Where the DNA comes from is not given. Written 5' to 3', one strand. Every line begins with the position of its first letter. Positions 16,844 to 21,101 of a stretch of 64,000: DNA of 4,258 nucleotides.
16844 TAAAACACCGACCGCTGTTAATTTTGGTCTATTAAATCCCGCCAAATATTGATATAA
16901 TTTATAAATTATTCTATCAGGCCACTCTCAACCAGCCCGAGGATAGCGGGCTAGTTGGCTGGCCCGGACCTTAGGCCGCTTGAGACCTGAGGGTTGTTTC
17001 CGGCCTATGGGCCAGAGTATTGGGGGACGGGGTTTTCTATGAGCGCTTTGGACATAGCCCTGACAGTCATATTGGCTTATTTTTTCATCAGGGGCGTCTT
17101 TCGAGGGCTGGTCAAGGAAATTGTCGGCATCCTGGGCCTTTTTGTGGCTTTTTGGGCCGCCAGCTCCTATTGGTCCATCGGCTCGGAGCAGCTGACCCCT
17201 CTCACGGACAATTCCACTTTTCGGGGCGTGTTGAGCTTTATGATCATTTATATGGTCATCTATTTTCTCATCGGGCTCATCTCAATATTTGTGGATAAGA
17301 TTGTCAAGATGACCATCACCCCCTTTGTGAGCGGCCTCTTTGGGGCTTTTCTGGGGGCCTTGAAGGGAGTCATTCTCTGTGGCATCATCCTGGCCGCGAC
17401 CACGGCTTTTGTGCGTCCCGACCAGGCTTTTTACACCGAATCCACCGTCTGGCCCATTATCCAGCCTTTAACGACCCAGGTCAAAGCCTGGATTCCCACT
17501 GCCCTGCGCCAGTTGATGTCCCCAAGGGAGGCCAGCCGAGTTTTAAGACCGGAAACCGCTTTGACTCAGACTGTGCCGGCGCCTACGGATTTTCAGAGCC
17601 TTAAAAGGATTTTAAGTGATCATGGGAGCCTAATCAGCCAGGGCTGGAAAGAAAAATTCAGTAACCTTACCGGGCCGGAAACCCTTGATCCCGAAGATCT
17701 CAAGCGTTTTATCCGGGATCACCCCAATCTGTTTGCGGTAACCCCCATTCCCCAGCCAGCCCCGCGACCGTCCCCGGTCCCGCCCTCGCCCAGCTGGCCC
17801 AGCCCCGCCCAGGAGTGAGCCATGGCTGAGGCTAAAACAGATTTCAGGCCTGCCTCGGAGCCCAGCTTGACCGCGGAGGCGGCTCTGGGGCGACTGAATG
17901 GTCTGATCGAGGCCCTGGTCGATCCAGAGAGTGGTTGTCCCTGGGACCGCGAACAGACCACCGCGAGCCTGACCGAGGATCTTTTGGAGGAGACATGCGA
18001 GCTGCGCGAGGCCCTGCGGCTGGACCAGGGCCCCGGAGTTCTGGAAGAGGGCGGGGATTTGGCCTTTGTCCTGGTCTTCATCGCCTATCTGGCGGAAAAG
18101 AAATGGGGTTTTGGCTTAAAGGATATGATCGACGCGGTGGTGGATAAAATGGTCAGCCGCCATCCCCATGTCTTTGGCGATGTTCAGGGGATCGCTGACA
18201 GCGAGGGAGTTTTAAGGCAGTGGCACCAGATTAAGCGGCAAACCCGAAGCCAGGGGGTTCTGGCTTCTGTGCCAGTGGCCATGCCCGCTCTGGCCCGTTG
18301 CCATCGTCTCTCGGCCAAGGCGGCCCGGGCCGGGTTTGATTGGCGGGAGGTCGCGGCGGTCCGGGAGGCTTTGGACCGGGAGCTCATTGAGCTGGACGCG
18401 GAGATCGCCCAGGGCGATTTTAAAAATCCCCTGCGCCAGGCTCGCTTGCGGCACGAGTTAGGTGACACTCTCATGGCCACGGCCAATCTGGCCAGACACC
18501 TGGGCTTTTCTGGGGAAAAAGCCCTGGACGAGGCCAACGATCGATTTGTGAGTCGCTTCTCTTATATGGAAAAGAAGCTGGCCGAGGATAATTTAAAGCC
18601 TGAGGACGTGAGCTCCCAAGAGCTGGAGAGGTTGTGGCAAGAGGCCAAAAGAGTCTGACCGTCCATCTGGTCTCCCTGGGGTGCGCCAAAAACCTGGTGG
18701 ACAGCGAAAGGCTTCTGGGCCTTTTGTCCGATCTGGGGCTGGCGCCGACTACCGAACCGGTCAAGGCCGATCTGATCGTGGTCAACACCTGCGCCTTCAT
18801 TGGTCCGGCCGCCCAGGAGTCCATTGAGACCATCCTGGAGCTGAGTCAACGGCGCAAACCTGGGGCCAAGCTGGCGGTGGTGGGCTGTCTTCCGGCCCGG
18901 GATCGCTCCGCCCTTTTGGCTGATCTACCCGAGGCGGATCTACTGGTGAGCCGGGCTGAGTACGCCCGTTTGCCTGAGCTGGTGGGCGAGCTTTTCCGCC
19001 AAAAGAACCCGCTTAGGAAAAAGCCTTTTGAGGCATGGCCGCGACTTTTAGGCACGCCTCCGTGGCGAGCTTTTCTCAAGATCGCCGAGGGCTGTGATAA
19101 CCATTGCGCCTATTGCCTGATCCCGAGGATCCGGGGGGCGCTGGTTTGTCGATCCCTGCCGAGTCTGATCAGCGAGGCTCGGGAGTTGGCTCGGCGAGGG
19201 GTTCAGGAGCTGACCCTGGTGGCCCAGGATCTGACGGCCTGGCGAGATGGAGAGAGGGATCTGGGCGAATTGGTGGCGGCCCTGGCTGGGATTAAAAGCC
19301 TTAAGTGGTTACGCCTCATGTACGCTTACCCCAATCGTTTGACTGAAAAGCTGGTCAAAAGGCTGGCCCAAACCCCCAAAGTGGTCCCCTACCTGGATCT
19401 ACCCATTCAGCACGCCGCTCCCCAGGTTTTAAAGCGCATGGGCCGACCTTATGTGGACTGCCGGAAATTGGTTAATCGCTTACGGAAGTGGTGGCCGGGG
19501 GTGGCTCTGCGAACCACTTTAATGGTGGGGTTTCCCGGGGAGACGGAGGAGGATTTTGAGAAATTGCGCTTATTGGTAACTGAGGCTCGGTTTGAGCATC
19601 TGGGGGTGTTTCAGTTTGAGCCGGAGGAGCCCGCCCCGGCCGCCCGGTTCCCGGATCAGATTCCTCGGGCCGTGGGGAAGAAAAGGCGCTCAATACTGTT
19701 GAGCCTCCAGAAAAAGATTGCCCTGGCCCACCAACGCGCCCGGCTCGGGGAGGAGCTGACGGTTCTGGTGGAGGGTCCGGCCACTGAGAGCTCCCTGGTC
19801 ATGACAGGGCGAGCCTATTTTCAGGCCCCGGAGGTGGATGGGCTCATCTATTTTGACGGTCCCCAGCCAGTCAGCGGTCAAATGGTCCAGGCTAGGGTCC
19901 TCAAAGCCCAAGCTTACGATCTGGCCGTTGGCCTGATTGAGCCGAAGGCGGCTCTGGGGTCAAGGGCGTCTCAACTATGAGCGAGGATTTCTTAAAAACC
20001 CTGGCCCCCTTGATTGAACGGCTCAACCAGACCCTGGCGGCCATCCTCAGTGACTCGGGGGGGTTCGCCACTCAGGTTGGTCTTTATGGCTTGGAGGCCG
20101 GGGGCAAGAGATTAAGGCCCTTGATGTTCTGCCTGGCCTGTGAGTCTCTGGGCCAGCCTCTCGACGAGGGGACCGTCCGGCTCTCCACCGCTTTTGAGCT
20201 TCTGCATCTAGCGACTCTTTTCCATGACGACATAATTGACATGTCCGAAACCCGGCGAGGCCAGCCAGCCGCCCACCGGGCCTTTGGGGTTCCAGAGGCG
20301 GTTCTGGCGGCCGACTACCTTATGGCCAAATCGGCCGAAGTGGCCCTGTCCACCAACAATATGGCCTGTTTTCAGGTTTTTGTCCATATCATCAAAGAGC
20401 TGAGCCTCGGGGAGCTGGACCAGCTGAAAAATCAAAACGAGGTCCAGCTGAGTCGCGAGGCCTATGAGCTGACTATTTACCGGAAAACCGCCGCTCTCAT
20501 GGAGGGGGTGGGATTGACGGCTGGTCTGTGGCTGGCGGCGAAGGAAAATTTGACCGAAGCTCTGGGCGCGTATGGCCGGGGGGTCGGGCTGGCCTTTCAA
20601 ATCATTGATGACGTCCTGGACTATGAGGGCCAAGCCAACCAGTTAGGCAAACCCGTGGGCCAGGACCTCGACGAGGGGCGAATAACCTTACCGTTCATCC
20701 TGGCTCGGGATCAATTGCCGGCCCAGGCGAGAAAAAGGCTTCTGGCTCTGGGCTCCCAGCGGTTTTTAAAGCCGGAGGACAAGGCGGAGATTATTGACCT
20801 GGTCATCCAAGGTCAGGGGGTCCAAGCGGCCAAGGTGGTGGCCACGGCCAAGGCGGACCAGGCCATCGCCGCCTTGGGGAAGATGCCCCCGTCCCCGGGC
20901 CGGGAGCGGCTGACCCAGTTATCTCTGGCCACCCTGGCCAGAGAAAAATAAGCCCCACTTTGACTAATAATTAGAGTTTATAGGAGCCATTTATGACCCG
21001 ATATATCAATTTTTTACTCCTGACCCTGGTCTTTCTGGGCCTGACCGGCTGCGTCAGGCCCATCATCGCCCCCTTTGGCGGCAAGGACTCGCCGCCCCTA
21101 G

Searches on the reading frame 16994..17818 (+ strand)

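Call 73: search_protein_families(library=pfam, proteins=[window:16994-17818:+], max_evalue=0.0001)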
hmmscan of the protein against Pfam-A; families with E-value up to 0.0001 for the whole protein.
window:16994-17818:+ (274 aa): 1 family
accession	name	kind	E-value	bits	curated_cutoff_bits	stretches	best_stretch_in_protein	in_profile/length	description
PF02674.22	Colicin_V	-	1.6e-27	96.7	29.3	1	19-159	1-142/144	Colicin V production protein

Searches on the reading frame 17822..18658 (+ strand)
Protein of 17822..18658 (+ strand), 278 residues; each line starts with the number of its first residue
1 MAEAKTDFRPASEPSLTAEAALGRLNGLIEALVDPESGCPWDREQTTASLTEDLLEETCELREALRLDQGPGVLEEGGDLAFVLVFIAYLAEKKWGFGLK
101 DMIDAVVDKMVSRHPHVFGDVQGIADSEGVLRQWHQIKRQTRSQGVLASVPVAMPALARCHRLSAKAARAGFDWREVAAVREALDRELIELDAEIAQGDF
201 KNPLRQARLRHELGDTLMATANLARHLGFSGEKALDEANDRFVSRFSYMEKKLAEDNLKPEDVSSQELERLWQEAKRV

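Call 73: search_protein_families(library=pfam, proteins=[window:17822-18658:+], max_evalue=0.0001)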
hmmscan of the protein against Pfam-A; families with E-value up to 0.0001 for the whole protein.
window:17822-18658:+ (278 aa): 1 family
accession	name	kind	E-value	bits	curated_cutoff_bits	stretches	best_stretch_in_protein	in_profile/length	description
PF03819.22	MazG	-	1.1e-20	74.1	22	1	45-118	1-74/74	MazG nucleotide pyrophosphohydrolase domain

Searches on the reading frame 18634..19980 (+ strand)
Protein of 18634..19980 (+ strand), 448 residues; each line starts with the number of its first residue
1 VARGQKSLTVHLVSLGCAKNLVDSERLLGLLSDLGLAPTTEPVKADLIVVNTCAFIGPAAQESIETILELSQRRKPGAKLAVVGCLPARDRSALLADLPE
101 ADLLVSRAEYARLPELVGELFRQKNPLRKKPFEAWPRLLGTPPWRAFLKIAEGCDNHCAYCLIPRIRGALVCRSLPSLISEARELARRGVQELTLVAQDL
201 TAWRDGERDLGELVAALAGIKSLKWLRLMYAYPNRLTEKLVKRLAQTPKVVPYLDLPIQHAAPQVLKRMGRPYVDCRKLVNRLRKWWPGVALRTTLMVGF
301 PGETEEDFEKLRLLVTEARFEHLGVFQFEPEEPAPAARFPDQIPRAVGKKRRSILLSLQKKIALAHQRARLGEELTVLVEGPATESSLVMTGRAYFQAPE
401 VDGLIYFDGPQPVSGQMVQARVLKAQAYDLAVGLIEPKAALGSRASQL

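Call 73: search_protein_families(library=pfam, proteins=[window:18634-19980:+], max_evalue=0.0001)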
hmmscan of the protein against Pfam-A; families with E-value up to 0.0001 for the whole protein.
window:18634-19980:+ (448 aa): 3 families
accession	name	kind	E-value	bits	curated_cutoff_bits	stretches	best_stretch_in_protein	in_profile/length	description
PF00919.26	UPF0004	-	7e-24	84.1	27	1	10-105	2-97/98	Uncharacterized protein family UPF0004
PF04055.27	Radical_SAM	-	4.1e-18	66.5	29.5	1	150-312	3-163/166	Radical SAM superfamily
PF18693.7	TRAM_2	-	1.6e-15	57.5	27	1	372-431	2-59/63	TRAM domain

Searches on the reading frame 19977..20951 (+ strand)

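Call 74: search_protein_families(library=pfam, proteins=[window:19977-20951:+], max_evalue=0.0001)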
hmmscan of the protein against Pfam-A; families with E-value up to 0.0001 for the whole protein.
window:19977-20951:+ (324 aa): 1 family
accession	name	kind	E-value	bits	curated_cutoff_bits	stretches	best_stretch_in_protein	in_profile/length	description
PF00348.22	polyprenyl_synt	-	9.7e-62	208.9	27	1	33-275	6-250/251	Polyprenyl synthetase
